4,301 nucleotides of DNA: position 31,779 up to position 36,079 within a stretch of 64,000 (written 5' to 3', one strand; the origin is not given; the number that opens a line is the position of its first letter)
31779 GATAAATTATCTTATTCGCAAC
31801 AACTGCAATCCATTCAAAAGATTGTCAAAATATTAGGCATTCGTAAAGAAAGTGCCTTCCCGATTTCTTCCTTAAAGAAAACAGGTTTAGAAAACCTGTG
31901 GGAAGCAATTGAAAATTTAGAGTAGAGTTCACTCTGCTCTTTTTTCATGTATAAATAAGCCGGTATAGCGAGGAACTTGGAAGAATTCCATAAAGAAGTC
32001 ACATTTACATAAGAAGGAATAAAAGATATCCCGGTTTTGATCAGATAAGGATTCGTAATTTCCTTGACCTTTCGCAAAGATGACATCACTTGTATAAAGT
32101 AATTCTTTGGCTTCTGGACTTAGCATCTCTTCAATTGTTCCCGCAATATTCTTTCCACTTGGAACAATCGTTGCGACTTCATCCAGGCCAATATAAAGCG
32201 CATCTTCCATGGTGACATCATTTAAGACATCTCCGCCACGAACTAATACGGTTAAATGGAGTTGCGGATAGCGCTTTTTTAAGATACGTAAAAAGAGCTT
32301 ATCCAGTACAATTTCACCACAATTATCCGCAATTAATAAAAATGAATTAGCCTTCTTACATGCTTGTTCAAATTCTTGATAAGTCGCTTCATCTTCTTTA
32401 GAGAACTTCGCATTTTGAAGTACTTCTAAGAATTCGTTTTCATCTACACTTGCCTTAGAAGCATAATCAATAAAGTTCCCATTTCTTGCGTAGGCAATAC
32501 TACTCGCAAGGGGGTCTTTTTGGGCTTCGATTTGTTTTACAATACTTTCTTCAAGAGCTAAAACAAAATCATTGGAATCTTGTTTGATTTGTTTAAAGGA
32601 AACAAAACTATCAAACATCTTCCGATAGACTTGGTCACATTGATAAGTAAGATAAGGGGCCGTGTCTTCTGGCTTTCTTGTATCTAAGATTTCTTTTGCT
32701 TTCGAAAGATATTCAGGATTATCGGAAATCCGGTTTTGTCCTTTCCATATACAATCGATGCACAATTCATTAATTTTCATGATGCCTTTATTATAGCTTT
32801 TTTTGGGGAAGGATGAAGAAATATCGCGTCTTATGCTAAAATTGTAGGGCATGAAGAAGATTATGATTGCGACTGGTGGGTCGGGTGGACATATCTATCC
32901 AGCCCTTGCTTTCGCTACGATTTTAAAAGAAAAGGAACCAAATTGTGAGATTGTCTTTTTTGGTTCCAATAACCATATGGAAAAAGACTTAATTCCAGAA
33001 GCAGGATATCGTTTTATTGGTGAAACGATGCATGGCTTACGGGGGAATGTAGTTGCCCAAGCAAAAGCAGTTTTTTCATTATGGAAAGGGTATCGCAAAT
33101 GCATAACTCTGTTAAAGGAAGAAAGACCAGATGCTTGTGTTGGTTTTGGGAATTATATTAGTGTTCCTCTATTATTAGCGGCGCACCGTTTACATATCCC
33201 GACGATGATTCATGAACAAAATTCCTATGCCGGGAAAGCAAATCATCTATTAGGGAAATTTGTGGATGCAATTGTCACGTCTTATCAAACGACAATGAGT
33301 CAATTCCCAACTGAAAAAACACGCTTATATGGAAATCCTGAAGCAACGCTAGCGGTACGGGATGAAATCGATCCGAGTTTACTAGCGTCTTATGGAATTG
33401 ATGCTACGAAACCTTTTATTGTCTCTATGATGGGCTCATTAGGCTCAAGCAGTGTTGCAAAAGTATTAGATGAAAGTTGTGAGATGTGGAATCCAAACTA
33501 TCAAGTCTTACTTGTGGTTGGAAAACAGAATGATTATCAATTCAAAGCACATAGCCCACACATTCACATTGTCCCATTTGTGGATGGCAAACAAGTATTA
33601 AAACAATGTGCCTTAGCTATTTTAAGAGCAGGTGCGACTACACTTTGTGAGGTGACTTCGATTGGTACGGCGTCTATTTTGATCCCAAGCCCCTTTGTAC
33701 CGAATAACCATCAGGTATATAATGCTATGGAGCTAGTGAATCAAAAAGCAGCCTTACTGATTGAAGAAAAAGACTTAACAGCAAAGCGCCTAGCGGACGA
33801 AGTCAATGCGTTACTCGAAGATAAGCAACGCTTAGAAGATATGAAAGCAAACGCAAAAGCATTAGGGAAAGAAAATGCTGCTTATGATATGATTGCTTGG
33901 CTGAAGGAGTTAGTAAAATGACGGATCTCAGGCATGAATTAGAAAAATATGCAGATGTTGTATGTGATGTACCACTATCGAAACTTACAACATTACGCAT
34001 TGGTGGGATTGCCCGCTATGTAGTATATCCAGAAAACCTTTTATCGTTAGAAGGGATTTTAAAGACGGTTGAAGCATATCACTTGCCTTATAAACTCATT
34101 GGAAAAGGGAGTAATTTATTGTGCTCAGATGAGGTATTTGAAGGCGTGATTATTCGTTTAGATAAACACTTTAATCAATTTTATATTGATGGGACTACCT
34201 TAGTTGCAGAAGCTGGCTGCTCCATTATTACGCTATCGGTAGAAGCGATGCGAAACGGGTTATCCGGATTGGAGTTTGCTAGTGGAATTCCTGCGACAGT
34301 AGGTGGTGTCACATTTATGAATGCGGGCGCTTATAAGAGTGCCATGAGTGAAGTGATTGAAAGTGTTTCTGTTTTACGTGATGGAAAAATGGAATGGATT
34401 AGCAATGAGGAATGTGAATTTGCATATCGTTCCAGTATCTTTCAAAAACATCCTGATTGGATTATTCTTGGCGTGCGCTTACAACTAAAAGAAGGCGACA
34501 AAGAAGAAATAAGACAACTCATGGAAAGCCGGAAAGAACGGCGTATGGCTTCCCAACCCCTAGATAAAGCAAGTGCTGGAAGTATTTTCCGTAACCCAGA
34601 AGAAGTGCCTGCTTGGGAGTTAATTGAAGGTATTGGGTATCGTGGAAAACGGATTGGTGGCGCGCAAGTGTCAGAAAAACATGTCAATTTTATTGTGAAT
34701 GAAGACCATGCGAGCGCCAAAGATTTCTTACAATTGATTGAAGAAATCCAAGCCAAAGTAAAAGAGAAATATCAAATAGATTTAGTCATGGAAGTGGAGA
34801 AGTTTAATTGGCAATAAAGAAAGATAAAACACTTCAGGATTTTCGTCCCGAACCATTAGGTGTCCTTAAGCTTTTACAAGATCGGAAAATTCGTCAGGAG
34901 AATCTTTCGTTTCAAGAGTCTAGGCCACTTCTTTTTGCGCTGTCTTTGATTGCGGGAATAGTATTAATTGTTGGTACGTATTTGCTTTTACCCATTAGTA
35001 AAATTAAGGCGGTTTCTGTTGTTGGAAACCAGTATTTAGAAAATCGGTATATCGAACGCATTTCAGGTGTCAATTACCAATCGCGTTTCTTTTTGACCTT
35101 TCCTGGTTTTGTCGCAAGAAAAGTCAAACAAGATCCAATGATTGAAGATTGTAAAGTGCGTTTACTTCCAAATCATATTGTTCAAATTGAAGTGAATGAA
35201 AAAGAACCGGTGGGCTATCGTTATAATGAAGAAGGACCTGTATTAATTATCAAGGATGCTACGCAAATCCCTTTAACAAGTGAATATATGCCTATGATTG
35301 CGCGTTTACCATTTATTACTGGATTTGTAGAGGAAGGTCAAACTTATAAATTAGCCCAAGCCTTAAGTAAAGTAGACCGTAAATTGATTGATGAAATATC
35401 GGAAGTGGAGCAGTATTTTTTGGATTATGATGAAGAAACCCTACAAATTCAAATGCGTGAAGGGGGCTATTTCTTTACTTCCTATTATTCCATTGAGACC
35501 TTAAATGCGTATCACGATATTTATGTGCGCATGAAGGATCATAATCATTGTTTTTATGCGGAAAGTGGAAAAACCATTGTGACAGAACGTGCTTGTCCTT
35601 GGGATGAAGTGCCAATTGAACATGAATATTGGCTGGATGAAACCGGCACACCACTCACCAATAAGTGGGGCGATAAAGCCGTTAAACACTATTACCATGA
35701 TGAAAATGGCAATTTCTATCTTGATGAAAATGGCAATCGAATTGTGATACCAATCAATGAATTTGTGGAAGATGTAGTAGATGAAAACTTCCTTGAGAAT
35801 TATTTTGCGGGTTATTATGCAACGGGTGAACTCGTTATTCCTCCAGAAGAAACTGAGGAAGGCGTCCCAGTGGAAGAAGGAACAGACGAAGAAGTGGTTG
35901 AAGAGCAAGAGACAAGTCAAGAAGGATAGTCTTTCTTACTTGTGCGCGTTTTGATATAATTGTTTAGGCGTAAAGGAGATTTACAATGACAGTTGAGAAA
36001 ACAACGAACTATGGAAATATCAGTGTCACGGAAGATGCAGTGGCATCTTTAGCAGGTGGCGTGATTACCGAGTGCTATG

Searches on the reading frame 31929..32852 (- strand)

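Call 70: search_protein_families(library=pfam, proteins=[window:31929-32852:-], max_evalue=0.001)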
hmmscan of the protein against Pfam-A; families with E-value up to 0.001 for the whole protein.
window:31929-32852:- (307 aa): 1 family
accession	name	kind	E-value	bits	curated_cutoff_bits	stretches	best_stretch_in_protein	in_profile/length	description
PF01937.24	ARMT1-like_dom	-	8.9e-40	137.2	25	1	40-295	22-307/311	Damage-control phosphatase ARMT1-like domain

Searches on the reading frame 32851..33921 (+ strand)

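Call 70: search_protein_families(library=pfam, proteins=[window:32851-33921:+], max_evalue=0.001)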
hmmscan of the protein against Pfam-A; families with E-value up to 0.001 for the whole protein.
window:32851-33921:+ (356 aa): 3 families
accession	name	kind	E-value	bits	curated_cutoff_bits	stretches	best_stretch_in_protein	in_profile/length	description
PF03033.26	Glyco_transf_28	-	1.2e-33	116.5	26.2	1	4-142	1-138/139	Glycosyltransferase family 28 N-terminal domain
PF04101.22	Glyco_tran_28_C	-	1.2e-27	97.5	22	1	195-344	7-163/166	Glycosyltransferase family 28 C-terminal domain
PF00534.26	Glycos_transf_1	-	7.8e-05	22.7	26.4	0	218-336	48-170/172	Glycosyl transferases group 1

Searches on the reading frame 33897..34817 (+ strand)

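Call 70: search_protein_families(library=pfam, proteins=[window:33897-34817:+], max_evalue=0.001)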
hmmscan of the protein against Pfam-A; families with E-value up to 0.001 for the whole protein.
window:33897-34817:+ (306 aa): 2 families
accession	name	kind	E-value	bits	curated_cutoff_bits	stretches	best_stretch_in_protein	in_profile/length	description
PF02873.21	MurB_C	-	4.6e-34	117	27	1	204-301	1-97/99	UDP-N-acetylenolpyruvoylglucosamine reductase, C-terminal domain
PF01565.28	FAD_binding_4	-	5.6e-20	71.9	26.4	1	40-167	2-137/139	FAD binding domain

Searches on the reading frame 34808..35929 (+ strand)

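Call 70: search_protein_families(library=pfam, proteins=[window:34808-35929:+], max_evalue=0.001)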
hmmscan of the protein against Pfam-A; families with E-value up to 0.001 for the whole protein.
window:34808-35929:+ (373 aa): 1 family
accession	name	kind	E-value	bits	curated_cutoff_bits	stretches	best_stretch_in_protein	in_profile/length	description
PF08478.15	POTRA_1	-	1.1e-09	38.9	23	1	64-131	1-68/69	POTRA domain, FtsQ-type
